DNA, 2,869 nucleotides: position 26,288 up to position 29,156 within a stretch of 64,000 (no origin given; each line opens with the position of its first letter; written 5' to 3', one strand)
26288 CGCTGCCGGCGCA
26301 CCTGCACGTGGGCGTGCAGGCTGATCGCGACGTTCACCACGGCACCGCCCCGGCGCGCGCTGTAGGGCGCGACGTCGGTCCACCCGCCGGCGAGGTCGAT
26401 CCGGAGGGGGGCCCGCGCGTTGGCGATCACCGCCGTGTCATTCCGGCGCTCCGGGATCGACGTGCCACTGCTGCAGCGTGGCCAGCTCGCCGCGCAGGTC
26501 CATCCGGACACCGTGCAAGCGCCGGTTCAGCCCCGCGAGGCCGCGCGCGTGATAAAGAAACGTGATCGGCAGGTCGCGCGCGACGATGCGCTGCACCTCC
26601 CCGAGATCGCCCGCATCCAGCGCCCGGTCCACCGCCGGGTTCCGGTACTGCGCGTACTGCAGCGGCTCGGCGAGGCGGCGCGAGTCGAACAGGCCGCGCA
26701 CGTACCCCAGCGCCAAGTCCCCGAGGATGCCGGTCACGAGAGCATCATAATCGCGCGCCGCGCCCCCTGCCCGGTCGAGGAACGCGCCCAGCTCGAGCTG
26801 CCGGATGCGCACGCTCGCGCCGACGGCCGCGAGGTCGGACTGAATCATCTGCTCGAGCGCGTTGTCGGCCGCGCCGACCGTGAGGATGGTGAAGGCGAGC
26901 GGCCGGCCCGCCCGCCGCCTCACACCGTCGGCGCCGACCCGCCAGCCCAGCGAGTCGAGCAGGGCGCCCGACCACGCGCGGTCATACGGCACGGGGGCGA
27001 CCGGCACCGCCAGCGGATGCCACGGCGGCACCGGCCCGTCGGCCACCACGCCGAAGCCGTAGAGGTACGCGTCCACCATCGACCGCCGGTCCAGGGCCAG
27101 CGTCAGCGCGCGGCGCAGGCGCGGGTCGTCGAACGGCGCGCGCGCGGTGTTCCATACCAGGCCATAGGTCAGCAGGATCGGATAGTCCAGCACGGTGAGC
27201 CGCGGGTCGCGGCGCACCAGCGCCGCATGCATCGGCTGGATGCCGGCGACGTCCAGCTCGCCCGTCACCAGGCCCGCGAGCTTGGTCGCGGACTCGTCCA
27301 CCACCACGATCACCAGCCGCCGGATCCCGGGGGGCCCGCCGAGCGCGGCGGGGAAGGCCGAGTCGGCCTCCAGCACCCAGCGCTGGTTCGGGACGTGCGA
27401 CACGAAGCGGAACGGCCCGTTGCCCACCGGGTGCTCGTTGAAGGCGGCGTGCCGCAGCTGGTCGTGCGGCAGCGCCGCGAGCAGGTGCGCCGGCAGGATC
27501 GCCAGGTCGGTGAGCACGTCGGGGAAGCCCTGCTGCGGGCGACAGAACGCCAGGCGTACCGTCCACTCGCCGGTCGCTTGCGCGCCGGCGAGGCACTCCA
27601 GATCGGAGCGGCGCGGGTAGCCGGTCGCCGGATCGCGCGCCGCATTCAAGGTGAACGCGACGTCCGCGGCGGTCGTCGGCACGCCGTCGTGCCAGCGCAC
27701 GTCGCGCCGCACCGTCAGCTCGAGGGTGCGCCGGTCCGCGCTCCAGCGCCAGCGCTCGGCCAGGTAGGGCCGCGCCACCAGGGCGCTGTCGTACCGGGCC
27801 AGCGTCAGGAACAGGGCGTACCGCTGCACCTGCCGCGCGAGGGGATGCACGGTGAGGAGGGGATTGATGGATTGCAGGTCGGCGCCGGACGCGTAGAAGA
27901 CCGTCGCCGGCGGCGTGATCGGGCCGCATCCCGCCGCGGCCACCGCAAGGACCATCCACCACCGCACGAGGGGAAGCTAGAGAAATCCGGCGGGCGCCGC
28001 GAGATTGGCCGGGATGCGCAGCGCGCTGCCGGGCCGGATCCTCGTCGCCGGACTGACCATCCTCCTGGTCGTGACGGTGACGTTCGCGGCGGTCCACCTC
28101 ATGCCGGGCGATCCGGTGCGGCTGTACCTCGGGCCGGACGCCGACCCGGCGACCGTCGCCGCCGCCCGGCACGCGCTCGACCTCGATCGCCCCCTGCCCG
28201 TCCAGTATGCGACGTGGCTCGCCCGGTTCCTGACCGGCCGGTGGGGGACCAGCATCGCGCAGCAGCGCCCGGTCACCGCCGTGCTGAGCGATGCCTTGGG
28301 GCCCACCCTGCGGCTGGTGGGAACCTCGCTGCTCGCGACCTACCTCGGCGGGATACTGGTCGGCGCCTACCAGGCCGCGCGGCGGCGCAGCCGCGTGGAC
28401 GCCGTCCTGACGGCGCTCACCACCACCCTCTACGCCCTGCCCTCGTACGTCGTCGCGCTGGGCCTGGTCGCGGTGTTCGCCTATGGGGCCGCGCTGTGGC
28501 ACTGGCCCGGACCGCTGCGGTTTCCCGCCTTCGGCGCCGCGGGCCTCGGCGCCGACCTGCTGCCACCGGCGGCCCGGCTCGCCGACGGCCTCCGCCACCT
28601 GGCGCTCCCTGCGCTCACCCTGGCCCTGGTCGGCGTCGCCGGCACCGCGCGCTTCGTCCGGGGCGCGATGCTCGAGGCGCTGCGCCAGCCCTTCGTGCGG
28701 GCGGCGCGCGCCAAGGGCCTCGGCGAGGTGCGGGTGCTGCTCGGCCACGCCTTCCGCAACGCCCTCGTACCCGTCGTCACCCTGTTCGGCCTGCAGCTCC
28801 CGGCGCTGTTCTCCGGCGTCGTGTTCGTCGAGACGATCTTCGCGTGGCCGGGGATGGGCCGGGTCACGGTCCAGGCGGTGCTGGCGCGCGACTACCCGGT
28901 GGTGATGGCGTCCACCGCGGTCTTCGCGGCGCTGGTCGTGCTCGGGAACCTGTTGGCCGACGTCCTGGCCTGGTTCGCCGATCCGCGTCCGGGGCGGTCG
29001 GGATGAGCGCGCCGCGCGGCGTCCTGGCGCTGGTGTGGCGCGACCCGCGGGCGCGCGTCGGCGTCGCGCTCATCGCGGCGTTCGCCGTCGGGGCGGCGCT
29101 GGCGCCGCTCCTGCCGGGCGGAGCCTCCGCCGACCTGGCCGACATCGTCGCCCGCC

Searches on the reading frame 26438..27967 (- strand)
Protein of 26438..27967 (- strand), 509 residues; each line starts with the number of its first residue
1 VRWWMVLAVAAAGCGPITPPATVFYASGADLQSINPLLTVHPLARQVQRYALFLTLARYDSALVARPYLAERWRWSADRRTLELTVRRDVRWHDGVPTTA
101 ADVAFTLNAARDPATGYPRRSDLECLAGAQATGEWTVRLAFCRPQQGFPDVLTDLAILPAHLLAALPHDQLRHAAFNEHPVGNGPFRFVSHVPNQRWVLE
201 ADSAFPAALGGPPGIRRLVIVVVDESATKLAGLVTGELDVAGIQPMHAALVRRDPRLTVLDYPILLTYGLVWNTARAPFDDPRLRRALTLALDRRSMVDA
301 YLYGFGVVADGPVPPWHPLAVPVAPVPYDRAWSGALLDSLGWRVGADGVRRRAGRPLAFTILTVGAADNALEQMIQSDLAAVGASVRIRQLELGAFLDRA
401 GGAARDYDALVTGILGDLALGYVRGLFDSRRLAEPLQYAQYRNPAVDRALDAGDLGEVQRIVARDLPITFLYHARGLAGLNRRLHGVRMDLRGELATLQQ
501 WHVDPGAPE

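Call 77: search_protein_families(library=pfam, proteins=[window:26438-27967:-], max_evalue=0.00001)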
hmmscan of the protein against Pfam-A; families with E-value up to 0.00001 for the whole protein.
window:26438-27967:- (509 aa): 1 family
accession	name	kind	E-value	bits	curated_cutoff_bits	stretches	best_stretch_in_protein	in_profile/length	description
PF00496.27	SBP_bac_5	-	7.5e-69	233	32.4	1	66-417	3-349/368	Bacterial extracellular solute-binding proteins, family 5 Middle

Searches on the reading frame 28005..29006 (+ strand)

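Call 77: search_protein_families(library=pfam, proteins=[window:28005-29006:+], max_evalue=0.00001)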
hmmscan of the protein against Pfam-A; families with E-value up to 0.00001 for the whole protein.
window:28005-29006:+ (333 aa): 2 families
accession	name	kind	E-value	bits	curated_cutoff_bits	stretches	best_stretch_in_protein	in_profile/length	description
PF00528.27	BPD_transp_1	-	1.7e-39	135.9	26.4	1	116-328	1-181/184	Binding-protein-dependent transport system inner membrane component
PF19300.4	BPD_transp_1_N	-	8.3e-12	45.7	23.8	1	11-82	8-79/114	Binding-prot-dependent transport system membrane comp, N-term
